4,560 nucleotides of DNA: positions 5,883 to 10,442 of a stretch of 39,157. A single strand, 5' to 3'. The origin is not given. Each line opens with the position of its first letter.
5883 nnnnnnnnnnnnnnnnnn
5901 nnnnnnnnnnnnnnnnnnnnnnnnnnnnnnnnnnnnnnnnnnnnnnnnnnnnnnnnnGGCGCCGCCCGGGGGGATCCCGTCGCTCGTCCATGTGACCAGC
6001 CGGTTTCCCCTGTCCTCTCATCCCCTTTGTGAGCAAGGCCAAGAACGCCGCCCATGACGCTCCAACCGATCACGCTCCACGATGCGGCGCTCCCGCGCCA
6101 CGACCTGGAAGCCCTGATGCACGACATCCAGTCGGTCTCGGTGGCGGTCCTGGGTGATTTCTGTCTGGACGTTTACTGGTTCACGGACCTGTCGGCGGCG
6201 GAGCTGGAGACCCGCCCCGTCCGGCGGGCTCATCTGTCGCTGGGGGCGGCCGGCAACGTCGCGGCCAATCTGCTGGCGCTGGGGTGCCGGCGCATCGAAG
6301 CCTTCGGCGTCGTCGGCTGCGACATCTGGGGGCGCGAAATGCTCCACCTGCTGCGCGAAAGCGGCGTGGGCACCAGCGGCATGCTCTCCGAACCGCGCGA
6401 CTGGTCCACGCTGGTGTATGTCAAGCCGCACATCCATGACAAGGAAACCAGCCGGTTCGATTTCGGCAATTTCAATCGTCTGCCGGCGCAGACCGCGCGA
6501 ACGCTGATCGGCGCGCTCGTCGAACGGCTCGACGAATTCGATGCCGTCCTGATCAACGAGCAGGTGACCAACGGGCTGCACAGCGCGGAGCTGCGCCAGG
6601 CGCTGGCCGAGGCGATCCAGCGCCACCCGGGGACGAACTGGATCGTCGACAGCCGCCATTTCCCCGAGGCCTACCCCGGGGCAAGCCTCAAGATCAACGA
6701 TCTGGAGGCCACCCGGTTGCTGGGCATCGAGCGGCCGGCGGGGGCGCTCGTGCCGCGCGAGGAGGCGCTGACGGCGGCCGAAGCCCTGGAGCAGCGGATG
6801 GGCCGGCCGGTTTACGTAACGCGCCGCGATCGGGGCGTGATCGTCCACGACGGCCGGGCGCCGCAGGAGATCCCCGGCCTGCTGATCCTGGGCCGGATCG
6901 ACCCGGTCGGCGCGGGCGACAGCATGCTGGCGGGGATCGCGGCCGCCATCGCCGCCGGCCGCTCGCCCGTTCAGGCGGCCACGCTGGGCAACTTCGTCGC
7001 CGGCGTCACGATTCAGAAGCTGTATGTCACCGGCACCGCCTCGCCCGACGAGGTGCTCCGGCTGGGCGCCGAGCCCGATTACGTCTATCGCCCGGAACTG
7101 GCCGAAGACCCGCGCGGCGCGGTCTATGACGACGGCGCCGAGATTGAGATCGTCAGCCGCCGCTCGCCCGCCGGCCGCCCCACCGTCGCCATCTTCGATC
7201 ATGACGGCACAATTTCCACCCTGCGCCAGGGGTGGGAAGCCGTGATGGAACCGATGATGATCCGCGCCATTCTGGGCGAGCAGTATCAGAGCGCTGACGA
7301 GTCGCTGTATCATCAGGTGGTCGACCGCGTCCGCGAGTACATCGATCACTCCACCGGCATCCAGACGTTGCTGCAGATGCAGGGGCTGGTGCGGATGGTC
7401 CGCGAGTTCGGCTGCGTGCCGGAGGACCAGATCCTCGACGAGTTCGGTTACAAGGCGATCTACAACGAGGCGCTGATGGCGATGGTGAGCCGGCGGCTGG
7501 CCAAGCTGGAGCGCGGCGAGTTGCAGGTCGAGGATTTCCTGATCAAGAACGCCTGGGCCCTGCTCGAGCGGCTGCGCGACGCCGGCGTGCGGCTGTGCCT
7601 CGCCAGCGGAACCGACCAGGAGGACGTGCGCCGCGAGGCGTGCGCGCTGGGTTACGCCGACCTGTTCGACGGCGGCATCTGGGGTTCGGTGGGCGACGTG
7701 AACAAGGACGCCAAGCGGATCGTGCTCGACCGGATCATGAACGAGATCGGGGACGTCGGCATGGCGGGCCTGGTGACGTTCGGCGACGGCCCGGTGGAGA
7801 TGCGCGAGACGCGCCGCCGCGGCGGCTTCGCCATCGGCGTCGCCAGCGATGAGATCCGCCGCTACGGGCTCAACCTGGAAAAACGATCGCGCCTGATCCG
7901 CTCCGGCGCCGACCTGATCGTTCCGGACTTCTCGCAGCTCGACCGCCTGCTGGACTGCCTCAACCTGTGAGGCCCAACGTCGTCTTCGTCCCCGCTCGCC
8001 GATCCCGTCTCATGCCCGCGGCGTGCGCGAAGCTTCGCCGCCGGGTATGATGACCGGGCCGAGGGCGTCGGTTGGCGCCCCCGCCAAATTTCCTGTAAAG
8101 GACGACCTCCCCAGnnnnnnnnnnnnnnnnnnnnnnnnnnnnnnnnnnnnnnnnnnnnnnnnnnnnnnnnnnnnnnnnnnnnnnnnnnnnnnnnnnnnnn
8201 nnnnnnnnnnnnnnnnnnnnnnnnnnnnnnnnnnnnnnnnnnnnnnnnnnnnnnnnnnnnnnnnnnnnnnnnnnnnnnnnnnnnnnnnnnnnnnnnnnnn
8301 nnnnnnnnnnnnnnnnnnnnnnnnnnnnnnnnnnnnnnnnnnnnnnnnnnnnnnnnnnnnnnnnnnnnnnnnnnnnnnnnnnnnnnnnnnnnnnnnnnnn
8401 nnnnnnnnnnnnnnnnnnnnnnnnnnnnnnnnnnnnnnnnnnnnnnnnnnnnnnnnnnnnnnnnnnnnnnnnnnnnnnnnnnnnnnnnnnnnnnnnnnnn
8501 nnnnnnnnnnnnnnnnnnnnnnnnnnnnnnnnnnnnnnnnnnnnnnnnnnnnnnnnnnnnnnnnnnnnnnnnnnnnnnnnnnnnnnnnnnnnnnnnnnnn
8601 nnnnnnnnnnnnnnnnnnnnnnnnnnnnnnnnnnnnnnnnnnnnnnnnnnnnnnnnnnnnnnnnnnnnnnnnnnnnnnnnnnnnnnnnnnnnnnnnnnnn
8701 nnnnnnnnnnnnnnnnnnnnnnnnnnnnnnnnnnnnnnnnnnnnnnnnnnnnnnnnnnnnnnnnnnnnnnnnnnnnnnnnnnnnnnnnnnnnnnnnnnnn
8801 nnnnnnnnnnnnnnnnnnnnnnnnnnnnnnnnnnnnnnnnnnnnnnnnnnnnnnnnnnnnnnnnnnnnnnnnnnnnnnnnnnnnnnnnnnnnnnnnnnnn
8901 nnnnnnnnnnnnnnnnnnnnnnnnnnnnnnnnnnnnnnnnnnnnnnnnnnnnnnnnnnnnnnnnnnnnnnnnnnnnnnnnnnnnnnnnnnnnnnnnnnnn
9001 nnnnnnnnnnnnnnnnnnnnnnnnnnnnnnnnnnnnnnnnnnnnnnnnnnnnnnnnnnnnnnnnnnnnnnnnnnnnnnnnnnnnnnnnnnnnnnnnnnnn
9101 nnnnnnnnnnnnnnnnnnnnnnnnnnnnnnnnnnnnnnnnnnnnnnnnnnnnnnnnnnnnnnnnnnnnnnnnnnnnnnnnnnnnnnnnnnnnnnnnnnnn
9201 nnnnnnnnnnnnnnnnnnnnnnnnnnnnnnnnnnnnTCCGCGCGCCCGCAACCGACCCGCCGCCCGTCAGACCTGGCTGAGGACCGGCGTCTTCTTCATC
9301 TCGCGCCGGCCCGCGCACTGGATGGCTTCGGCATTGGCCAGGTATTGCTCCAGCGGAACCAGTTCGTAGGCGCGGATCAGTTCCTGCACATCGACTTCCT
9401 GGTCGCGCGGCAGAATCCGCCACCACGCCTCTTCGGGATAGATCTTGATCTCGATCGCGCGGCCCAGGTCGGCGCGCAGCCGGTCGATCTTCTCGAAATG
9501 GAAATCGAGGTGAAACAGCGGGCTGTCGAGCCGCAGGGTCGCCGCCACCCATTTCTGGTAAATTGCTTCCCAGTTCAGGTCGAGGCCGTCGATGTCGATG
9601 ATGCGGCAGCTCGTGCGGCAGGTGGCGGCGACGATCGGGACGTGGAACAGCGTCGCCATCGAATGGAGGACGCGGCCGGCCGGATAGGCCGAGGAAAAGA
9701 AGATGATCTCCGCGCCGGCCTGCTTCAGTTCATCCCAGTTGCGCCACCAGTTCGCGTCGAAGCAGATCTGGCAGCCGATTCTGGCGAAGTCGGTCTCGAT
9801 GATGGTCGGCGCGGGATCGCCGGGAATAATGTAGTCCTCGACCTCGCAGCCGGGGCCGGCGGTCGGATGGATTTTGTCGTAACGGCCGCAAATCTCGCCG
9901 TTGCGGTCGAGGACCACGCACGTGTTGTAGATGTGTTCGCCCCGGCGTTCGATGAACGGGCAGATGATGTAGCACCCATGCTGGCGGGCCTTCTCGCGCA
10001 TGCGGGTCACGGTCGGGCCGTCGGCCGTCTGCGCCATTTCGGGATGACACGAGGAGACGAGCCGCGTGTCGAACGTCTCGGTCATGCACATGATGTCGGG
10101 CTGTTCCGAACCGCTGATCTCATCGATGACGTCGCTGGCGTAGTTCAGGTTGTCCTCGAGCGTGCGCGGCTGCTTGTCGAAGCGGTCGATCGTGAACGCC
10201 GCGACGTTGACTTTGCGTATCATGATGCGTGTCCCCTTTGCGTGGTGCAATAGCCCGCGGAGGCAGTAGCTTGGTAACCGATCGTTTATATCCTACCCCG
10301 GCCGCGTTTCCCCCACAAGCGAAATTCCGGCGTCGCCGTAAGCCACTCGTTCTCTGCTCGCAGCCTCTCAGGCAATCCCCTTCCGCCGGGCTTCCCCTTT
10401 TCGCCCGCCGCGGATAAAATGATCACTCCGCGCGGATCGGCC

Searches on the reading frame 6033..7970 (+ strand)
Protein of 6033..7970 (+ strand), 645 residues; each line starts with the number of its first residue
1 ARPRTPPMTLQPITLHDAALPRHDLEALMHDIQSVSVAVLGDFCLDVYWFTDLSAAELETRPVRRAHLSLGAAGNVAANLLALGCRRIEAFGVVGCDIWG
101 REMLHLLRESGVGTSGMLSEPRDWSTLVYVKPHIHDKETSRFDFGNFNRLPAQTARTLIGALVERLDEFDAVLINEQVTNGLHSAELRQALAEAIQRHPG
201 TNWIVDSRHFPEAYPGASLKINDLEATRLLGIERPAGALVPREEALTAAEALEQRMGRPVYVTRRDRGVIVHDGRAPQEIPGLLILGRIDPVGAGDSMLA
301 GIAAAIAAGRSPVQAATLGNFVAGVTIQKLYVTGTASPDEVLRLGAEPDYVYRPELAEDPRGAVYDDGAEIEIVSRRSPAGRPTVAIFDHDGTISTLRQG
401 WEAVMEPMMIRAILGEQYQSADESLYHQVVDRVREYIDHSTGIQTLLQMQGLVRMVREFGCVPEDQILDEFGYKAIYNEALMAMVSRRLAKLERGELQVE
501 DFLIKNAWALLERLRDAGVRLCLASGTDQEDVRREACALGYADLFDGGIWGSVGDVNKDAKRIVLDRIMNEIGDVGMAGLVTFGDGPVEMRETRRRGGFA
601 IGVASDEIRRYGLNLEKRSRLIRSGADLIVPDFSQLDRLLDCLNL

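Call 87: search_protein_families(library=pfam, proteins=[window:6033-7970:+], max_evalue=0.0001)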
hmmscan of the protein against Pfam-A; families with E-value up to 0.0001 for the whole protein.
window:6033-7970:+ (645 aa): 3 families
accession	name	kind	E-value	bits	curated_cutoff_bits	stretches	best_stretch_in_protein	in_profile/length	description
PF00294.29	PfkB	-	1.1e-24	87.8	25.8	1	37-333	4-296/302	pfkB family carbohydrate kinase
PF00702.32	Hydrolase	-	1e-07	33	26.4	1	385-568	3-167/191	haloacid dehalogenase-like hydrolase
PF12710.13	HAD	-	5.5e-05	24.1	27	0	477-587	65-182/189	haloacid dehalogenase-like hydrolase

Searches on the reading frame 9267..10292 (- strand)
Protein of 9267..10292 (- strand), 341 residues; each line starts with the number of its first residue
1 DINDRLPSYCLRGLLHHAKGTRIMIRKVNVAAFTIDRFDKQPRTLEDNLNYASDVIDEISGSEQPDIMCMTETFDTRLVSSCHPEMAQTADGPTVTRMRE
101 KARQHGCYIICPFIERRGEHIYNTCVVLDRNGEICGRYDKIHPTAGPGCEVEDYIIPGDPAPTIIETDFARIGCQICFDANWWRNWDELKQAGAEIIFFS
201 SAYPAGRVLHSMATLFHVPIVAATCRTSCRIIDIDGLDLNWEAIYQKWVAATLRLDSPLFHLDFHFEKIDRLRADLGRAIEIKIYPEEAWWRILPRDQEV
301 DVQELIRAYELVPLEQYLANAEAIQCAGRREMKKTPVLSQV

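Call 87: search_protein_families(library=pfam, proteins=[window:9267-10292:-], max_evalue=0.0001)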
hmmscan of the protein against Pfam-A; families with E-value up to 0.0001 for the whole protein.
window:9267-10292:- (341 aa): 1 family
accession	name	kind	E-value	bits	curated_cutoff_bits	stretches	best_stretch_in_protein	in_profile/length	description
PF00795.27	CN_hydrolase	-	5.4e-25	88.6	23.2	1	43-219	12-201/256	Carbon-nitrogen hydrolase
